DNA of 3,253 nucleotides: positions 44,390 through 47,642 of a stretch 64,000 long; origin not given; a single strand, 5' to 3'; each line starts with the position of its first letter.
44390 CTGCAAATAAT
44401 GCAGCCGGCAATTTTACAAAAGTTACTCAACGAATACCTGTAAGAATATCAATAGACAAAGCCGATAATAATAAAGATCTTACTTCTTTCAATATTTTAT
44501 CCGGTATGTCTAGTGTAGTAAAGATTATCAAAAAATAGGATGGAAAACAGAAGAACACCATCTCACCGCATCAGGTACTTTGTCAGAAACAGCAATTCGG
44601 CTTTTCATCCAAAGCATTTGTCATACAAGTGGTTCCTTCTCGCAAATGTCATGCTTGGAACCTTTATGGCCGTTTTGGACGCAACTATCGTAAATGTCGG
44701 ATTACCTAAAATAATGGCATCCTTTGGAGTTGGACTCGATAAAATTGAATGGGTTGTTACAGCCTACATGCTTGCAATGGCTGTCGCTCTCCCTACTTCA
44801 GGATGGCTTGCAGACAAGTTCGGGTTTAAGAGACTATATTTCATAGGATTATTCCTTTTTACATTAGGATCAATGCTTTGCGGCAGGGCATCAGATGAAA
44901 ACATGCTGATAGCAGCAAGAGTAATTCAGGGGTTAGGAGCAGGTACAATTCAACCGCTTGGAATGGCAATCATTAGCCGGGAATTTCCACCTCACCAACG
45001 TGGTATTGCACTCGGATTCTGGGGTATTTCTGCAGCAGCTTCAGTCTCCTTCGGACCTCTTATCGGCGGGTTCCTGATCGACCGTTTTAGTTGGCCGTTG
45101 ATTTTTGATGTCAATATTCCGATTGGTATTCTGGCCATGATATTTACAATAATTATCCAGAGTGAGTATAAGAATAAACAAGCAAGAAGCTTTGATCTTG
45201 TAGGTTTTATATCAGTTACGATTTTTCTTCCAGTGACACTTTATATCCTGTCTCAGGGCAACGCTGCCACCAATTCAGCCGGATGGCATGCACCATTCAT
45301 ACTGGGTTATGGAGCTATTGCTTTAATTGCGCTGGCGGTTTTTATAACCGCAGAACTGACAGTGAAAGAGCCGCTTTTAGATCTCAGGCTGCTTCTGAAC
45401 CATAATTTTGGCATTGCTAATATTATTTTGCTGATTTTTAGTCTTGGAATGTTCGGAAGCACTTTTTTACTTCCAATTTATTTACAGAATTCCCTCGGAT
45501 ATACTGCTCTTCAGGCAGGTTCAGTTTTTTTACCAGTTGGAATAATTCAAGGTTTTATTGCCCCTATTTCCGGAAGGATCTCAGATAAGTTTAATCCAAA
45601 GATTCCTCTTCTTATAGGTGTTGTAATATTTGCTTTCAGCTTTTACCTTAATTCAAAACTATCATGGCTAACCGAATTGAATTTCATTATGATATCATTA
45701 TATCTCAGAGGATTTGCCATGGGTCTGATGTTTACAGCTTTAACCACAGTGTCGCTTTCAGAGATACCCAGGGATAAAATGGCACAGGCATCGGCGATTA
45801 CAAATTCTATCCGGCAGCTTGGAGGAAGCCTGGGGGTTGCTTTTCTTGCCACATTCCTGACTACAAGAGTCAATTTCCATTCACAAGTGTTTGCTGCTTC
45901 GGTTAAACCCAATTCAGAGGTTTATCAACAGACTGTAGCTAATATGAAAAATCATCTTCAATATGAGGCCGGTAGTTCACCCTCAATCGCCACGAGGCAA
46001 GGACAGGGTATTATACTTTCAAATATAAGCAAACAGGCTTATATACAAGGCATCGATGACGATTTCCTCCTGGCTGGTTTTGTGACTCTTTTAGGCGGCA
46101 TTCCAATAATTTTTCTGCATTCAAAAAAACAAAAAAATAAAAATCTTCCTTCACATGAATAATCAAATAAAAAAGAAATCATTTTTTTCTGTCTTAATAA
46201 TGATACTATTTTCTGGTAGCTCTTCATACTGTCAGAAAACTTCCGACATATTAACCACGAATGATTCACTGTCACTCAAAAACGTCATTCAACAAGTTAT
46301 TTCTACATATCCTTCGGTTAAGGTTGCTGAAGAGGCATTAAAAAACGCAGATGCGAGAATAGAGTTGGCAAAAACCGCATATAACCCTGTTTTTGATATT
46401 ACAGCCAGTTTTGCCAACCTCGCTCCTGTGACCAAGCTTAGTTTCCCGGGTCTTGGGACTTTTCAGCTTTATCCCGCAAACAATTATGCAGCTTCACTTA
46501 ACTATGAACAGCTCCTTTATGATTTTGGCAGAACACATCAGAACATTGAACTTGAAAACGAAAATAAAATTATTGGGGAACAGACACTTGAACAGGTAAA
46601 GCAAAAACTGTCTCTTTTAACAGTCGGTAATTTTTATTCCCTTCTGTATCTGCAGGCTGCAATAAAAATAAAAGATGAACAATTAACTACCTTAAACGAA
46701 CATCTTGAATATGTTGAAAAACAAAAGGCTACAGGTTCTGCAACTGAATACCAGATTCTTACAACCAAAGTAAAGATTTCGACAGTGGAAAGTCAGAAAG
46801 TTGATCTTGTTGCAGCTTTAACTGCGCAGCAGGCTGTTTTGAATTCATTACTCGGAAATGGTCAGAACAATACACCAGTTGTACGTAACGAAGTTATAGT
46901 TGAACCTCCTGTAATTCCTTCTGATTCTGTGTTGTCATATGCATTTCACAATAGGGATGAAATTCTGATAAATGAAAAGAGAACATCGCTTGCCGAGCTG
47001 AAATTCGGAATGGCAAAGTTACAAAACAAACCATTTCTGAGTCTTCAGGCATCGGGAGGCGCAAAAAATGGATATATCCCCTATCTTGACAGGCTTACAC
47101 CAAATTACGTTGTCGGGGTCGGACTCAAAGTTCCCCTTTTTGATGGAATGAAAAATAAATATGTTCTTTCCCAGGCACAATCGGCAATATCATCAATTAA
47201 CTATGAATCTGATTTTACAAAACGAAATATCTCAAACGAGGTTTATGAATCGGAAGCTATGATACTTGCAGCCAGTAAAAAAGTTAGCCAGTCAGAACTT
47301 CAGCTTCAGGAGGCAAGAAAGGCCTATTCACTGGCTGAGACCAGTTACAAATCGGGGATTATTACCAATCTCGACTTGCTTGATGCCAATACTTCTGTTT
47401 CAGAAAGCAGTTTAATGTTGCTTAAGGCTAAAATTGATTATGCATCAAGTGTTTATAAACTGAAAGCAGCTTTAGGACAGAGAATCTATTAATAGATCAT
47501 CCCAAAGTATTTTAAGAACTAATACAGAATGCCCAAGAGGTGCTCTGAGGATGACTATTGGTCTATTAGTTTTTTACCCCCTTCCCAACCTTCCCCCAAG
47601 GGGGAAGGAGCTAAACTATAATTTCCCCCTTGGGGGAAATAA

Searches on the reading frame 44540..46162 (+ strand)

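Call 77: search_protein_families(library=pfam, proteins=[window:44540-46162:+], max_evalue=0.000001)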
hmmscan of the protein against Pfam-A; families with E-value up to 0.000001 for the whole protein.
window:44540-46162:+ (540 aa): 2 families
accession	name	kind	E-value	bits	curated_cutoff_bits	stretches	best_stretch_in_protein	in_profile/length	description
PF07690.21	MFS_1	-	4.9e-63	213.6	33.4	1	37-432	1-346/347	Major Facilitator Superfamily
PF00083.30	Sugar_tr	-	3e-09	36.7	22.3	1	70-205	49-190/452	Sugar (and other) transporter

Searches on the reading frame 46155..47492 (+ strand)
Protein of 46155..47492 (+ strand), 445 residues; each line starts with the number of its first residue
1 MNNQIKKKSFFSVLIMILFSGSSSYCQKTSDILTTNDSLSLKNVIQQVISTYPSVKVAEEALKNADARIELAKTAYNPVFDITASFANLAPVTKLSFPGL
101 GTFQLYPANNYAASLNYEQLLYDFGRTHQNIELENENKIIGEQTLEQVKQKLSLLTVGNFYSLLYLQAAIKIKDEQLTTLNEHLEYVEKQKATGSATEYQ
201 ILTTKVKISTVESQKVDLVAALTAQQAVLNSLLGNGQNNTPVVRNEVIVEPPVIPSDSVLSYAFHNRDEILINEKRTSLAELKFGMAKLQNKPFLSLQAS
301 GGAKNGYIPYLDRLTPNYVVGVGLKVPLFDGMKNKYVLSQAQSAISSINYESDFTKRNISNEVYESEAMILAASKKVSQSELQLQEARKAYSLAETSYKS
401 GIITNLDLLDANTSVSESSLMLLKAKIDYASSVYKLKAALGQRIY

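Call 77: search_protein_families(library=pfam, proteins=[window:46155-47492:+], max_evalue=0.000001)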
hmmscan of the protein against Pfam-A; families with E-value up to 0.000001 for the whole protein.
window:46155-47492:+ (445 aa): 1 family
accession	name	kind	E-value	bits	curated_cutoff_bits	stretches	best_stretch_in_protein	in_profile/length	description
PF02321.23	OEP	-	2.1e-43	148.8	22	2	258-441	3-187/187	Outer membrane efflux protein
